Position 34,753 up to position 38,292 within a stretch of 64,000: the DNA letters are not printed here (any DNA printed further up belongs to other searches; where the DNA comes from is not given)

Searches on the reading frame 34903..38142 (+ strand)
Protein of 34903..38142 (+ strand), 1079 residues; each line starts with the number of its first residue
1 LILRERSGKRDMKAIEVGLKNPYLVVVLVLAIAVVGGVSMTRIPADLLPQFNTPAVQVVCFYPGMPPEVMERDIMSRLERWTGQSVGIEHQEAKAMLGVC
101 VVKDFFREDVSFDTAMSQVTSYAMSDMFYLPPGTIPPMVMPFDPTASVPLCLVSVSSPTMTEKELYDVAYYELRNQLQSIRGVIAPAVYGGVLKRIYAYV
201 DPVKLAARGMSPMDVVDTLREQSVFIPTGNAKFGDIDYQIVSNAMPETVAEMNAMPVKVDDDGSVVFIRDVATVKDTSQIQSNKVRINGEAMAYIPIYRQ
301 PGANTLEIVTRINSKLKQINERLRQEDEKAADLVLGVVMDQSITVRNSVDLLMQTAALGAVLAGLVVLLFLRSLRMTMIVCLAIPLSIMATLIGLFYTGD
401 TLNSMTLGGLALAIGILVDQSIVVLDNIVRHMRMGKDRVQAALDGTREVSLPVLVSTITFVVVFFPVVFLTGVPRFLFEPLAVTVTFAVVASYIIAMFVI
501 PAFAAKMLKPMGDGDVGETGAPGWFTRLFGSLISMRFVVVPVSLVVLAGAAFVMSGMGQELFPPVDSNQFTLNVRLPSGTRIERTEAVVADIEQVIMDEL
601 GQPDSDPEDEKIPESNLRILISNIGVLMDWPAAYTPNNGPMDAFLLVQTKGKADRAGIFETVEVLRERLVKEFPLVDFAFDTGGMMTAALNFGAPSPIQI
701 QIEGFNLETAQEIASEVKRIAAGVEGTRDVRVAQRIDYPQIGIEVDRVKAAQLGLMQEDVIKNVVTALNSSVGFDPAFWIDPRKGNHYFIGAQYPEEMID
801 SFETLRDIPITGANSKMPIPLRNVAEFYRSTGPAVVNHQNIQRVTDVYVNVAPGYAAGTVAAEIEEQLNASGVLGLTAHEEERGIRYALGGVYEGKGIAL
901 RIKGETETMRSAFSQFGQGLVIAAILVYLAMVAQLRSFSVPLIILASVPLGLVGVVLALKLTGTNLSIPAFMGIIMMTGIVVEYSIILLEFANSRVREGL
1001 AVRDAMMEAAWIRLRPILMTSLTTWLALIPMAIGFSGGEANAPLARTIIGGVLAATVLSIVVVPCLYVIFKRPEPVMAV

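Call 19: search_protein_families(library=ncbifam, max_evalue=0.00001, proteins=[window:34903-38142:+])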
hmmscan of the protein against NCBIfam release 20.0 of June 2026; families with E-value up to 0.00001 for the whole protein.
window:34903-38142:+ (1079 aa): 13 families
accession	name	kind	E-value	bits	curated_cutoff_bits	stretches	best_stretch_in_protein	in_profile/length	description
NF033617.1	RND_permease_2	subfamily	4.1e-148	495.1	1250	1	18-1072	4-1009/1009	multidrug efflux RND transporter permease subunit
NF000282.2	RND_permease_1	subfamily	1.8e-119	400.3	1250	1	20-1071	6-1028/1029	multidrug efflux RND transporter permease subunit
TIGR00915.1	2A0602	subfamily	2e-105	353.8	940.35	1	20-1072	7-1030/1050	efflux RND transporter permease subunit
TIGR00914.1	2A0601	subfamily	7.1e-99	331.9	701.45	1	15-1072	6-1037/1051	CusA/CzcA family heavy metal efflux RND transporter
NF007905.0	PRK10614.1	equivalog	1.4e-98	330.8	1774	2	12-511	1-493/1025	multidrug efflux RND transporter permease subunit MdtC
NF007133.0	PRK09579.1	equivalog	1.3e-83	281.2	1763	2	16-511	5-492/1017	multidrug efflux RND transporter permease subunit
NF007798.0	PRK10503.1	equivalog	3.5e-81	273.2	1584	2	22-509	20-500/1040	MdtB/MuxB family multidrug efflux RND transporter permease subunit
NF007131.0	PRK09577.1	equivalog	9.6e-75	252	1768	2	21-598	8-597/1045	multidrug efflux RND transporter permease subunit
NF007842.1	PRK10555.1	equivalog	1.6e-72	244.8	1854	1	21-1075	8-1031/1036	multidrug efflux RND transporter permease AcrD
NF000037.1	RND_perm_OqxB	exception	1.6e-70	238.1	2200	2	21-597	10-607/1050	multidrug efflux RND transporter permease subunit OqxB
NF011706.2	PRK15127.1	equivalog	2.5e-65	221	2150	1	21-1072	8-1031/1049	multidrug efflux RND transporter permease subunit AcrB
TIGR00916.1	2A0604s01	subfamily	1.6e-09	37.7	148.6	0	330-494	63-228/231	SecD/SecF family protein translocase subunit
TIGR00921.1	2A067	subfamily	3e-07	28.9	351.9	0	914-1069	192-345/733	hydrophobe/amphiphile efflux-3 (HAE3) family transporter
